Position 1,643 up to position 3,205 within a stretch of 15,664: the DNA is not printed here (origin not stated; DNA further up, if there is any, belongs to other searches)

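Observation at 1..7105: Putative extracellular electron-transfer conduit: a seven-gene operon combining an MtrC-like decaheme, an OmcB-like lipoprotein cytochrome, a small beta-barrel, a 13-heme cytochrome, a cytochrome c and a NapC-type quinol oxidase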

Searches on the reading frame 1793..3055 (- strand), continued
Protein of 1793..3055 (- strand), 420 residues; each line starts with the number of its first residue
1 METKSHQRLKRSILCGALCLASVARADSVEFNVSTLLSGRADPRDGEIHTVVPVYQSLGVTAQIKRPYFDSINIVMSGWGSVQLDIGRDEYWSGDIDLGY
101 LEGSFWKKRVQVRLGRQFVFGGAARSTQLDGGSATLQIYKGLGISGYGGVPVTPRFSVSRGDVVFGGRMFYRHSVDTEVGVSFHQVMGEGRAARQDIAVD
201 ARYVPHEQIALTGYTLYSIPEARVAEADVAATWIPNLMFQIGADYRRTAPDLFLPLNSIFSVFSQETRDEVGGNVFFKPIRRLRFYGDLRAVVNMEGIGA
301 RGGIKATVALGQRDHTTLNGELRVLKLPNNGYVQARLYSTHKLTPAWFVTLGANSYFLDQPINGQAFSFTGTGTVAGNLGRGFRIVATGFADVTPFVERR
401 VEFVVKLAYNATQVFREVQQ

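Call 46: search_protein_families(library=pfam, proteins=[L002:12760-13362:+, L009:5393-6871:+, L009:2228-4513:-, L007:1616-3043:-], max_evalue=0.01)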
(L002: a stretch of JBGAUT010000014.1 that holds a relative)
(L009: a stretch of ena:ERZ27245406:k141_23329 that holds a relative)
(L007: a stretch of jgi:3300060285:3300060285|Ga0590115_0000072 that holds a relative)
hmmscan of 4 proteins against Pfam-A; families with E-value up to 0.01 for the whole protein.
L002:12760-13362:+ (200 aa): 5 families
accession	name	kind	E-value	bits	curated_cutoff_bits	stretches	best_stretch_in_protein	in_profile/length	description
PF03264.19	Cytochrom_NNT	-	1.2e-09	38.6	24.1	1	21-182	3-167/174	NapC/NirT cytochrome c family, N-terminal region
PF22113.1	Mtrc-MtrF_II-IV_dom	-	0.0004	20.4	30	1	49-154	76-173/176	Outer membrane cytochrome MtrC/MtrF-like, domains II/IV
PF14522.11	Cytochrome_C7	-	0.0014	18.8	24.8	0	136-183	12-52/67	Cytochrome c7 and related cytochrome c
PF23392.1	DUF7101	-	0.0016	18.8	27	0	55-108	34-87/96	Domain of unknown function (DUF7101)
PF14537.11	Cytochrom_c3_2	-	0.0062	17.4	25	0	134-181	23-66/79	Cytochrome c3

L009:5393-6871:+ (492 aa): 6 families
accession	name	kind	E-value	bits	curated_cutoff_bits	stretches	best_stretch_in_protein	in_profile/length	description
PF03264.19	Cytochrom_NNT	-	4.1e-10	40.1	24.1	1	109-200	5-100/174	NapC/NirT cytochrome c family, N-terminal region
PF14522.11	Cytochrome_C7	-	3.2e-08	33.7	24.8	0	442-470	41-67/67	Cytochrome c7 and related cytochrome c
PF14537.11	Cytochrom_c3_2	-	7.4e-06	26.8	25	1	442-474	6-38/79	Cytochrome c3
PF02085.21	Cytochrom_CIII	-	0.00019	22.2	22.9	0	133-176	39-86/101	Class III cytochrome C family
PF22113.1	Mtrc-MtrF_II-IV_dom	-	0.00023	21.2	30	0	159-224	75-130/176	Outer membrane cytochrome MtrC/MtrF-like, domains II/IV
PF18800.6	Atthog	-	0.0098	16.3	29.8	0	6-78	27-99/141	Attenuator of Hedgehog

L009:2228-4513:- (761 aa): 8 families
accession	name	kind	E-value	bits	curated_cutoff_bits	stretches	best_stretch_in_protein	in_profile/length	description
PF14522.11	Cytochrome_C7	-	8.7e-19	67.6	24.8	4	192-272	12-67/67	Cytochrome c7 and related cytochrome c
PF01292.26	Ni_hydr_CYTB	-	6.7e-16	59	30.1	1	505-687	1-165/179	Prokaryotic cytochrome b561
PF14537.11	Cytochrom_c3_2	-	7.8e-15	55.5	25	2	195-299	8-78/79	Cytochrome c3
PF09699.15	Paired_CXXCH_1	-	9.7e-10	38.4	20.6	1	191-231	5-39/41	Doubled CXXCH motif (Paired_CXXCH_1)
PF14358.11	DUF4405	-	1.8e-06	28.8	26.7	1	516-574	5-64/66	Domain of unknown function (DUF4405)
PF02085.21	Cytochrom_CIII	-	3.6e-06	27.7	22.9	0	155-233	23-87/101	Class III cytochrome C family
PF22678.1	Cytochrom_c_NrfB-like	-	9.1e-05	23.3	27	0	354-428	1-65/89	Cytochrome c-type protein NrfB-like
PF00684.25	DnaJ_CXXCXGXG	-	0.0037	17.9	32.7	0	322-363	15-53/65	DnaJ central domain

L007:1616-3043:- (475 aa): 6 families
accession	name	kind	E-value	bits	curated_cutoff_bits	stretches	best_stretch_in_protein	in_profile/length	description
PF13447.11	Multi-haem_cyto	-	1.4e-23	84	21.9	1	206-370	96-262/269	Seven times multi-haem cytochrome CxxCH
PF13435.11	Cytochrome_C554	-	3.7e-12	47.4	20.8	3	227-288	1-61/84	Cytochrome c554 and c-prime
PF14522.11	Cytochrome_C7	-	4.5e-09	36.4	24.8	0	166-232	12-66/67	Cytochrome c7 and related cytochrome c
PF22113.1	Mtrc-MtrF_II-IV_dom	-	1.6e-08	34.7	30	2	205-339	6-139/176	Outer membrane cytochrome MtrC/MtrF-like, domains II/IV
PF14537.11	Cytochrom_c3_2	-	2.5e-08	34.7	25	1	125-232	8-78/79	Cytochrome c3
PF09699.15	Paired_CXXCH_1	-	5e-07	29.7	20.6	1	205-233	6-37/41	Doubled CXXCH motif (Paired_CXXCH_1)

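Call 59: search_protein_families(library=ncbifam, proteins=[L002:12760-13362:+, L009:5393-6871:+, L009:2228-4513:-, L007:1616-3043:-, L009:11419-14577:+, L006:6268-8808:+], max_evalue=0.001)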
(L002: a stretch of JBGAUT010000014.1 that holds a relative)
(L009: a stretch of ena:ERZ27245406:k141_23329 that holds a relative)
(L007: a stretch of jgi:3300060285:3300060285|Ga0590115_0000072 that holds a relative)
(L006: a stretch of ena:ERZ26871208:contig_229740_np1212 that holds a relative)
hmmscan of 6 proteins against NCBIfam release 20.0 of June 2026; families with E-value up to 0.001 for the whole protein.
L002:12760-13362:+ (200 aa): 4 families
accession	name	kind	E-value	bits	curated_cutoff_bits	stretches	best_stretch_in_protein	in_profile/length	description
TIGR03153.1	cytochr_NrfH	equivalog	1.3e-10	41.4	134.2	1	33-182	7-136/138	cytochrome c nitrite reductase small subunit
TIGR02161.1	napC_nirT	subfamily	1.3e-07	31.7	310.6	1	17-184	9-165/185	periplasmic nitrate (or nitrite) reductase c-type cytochrome, NapC/NirT family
TIGR02162.1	torC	equivalog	0.00017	21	478.2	0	18-130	8-113/387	pentaheme c-type cytochrome TorC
NF007906.0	PRK10617.1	equivalog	0.00027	20.8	349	1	38-130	38-123/200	cytochrome c-type protein NapC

L009:5393-6871:+ (492 aa): 4 families
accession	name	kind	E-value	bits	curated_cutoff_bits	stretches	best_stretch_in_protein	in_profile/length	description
TIGR03153.1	cytochr_NrfH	equivalog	1.4e-17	64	134.2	1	116-223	3-111/138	cytochrome c nitrite reductase small subunit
NF011606.0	PRK15032.1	equivalog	2.7e-06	26.8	455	1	99-191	4-100/390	pentaheme c-type cytochrome TorC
TIGR03507.1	decahem_SO1788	subfamily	3.5e-06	25.8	209.3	1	130-230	233-311/672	OmcA/MtrC family decaheme c-type cytochrome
TIGR02162.1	torC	equivalog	4.5e-06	26.2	478.2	1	99-201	3-110/387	pentaheme c-type cytochrome TorC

L009:2228-4513:- (761 aa): 10 families
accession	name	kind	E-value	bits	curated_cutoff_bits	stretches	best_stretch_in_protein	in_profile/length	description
TIGR03508.1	decahem_SO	subfamily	2e-17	63.5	192.2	2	43-272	64-249/258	DmsE family decaheme c-type cytochrome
TIGR01583.1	formate-DH-gamm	equivalog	4.1e-16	59.6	115.85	1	505-713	4-196/204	formate dehydrogenase subunit gamma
NF008659.0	PRK11659.1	equivalog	4.4e-10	39.6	184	0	158-305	41-173/188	cytochrome c nitrite reductase pentaheme subunit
NF041028.1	decahem_GSU2203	exception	4.9e-10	39.1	325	0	75-151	115-190/317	GSU2203 family decaheme c-type cytochrome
TIGR04257.1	nanowire_3heme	domain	5.9e-09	36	40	0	123-173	17-61/75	c(7)-type cytochrome triheme domain-containing protein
TIGR02125.1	CytB-hydogenase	equivalog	9.3e-08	31.8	121.5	1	508-688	5-192/212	Ni/Fe-hydrogenase, b-type cytochrome subunit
TIGR03146.1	cyt_nit_nrfB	equivalog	6.3e-06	26.5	166.6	0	161-301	9-143/145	cytochrome c nitrite reductase pentaheme subunit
TIGR01905.1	paired_CXXCH_1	subfamily_domain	6.9e-05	22.7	25.2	1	195-231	8-39/41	doubled CXXCH domain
NF007924.0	PRK10639.1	equivalog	0.00024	20.9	341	1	503-683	7-170/211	formate dehydrogenase cytochrome b556 subunit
NF007558.0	PRK10179.1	equivalog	0.00026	20.7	339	1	501-722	5-208/217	formate dehydrogenase-N subunit gamma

L007:1616-3043:- (475 aa): 3 families
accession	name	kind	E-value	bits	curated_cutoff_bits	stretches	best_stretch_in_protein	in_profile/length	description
NF052343.1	hydrazine_HDH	equivalog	3.5e-21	75.2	900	2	205-387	222-401/564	hydrazine dehydrogenase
TIGR03508.1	decahem_SO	subfamily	1.5e-07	31.2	192.2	0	46-92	68-111/258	DmsE family decaheme c-type cytochrome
NF041028.1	decahem_GSU2203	exception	8e-06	25.3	325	0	49-94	102-144/317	GSU2203 family decaheme c-type cytochrome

L009:11419-14577:+ (1052 aa): 1 family
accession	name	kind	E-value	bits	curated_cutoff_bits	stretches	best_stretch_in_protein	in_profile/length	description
TIGR03507.1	decahem_SO1788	subfamily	1.5e-65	221.9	209.3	2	218-550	82-336/672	OmcA/MtrC family decaheme c-type cytochrome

L006:6268-8808:+ (846 aa): 5 families
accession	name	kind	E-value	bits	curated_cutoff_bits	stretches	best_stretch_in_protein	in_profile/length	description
TIGR03507.1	decahem_SO1788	subfamily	4.9e-46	157.5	209.3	3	514-754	79-254/672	OmcA/MtrC family decaheme c-type cytochrome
NF038329.2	gly_rich_SclB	equivalog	5.1e-05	22.4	325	1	20-60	171-211/442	LPXTG-anchored collagen-like adhesin Scl2/SclB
NF038330.1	adhesin_SclA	exception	8.8e-05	22.3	400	1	19-69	212-261/405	LPXTG-anchored collagen-like adhesin Scl1/SclA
NF046116.1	adhesin_Lcl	equivalog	0.00039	19.1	500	1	20-60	57-97/431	collagen-like adhesin Lcl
NF045713.1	CxxCH_16_HmcA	equivalog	0.00085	18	400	1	732-825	296-391/541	sulfate respiration complex hexadecaheme cytochrome HmcA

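Call 65: search_solved_structures(query=A1, max_evalue=10)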
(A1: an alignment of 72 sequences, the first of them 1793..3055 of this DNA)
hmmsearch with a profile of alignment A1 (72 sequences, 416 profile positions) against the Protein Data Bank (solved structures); distinct sequences matched with E-value up to 10: 0.

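Call 81: search_protein_representatives(alignment_id=A1)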
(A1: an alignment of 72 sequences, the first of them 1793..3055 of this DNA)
Query: 72 sequences, 416 profile positions. Proteins with E-value up to 0.001 (for the whole library): 983; up to 1e-10: 681; up to 1e-30: 276. The best 150 are listed.
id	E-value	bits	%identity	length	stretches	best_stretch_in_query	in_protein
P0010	1.1e-182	624.0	-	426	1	7-415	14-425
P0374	9.8e-172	587.9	-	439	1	7-415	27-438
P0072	4.5e-168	575.8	-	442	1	2-415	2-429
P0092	7.8e-165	565.1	-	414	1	1-414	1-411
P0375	2.4e-161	553.6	-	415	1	6-414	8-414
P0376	9.0e-152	522.1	-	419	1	4-414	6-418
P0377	4.2e-150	516.6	-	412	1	8-415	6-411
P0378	1.4e-149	514.9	-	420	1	12-414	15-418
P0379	2.1e-148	511.0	-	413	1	8-414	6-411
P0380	3.9e-148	510.1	-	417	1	6-415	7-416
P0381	7.4e-146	502.6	-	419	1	5-414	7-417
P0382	4.7e-143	493.4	-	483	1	29-412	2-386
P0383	1.3e-138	478.8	-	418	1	7-410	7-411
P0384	3.3e-135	467.5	-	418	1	7-414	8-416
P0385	6.8e-135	466.5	-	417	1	7-410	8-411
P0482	1.6e-61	224.8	-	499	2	154-407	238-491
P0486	1.2e-58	215.3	-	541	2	160-402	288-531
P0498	6.5e-53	196.5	-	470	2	159-403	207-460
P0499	1.3e-52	195.4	-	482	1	8-404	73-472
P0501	6.6e-52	193.1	-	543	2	159-404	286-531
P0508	1.3e-50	188.9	-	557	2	157-407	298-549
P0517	2.1e-48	181.6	-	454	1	14-407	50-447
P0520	4.9e-48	180.4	-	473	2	156-407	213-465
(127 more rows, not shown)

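Call 82: search_protein_families(library=pfam, proteins=[P0486, P0501, P0508, P0520, P0498, P0482, P0517, P0499], max_evalue=0.01)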
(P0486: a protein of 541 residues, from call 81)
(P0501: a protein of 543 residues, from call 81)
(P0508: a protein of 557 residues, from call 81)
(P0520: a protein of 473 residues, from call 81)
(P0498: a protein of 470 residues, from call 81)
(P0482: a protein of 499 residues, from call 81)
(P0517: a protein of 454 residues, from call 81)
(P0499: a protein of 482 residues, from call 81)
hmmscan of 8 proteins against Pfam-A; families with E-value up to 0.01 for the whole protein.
P0486 (541 aa): 0 families

P0501 (543 aa): 0 families

P0508 (557 aa): 0 families

P0520 (473 aa): 0 families

P0498 (470 aa): 0 families

P0482 (499 aa): 0 families

P0517 (454 aa): 0 families

P0499 (482 aa): 0 families
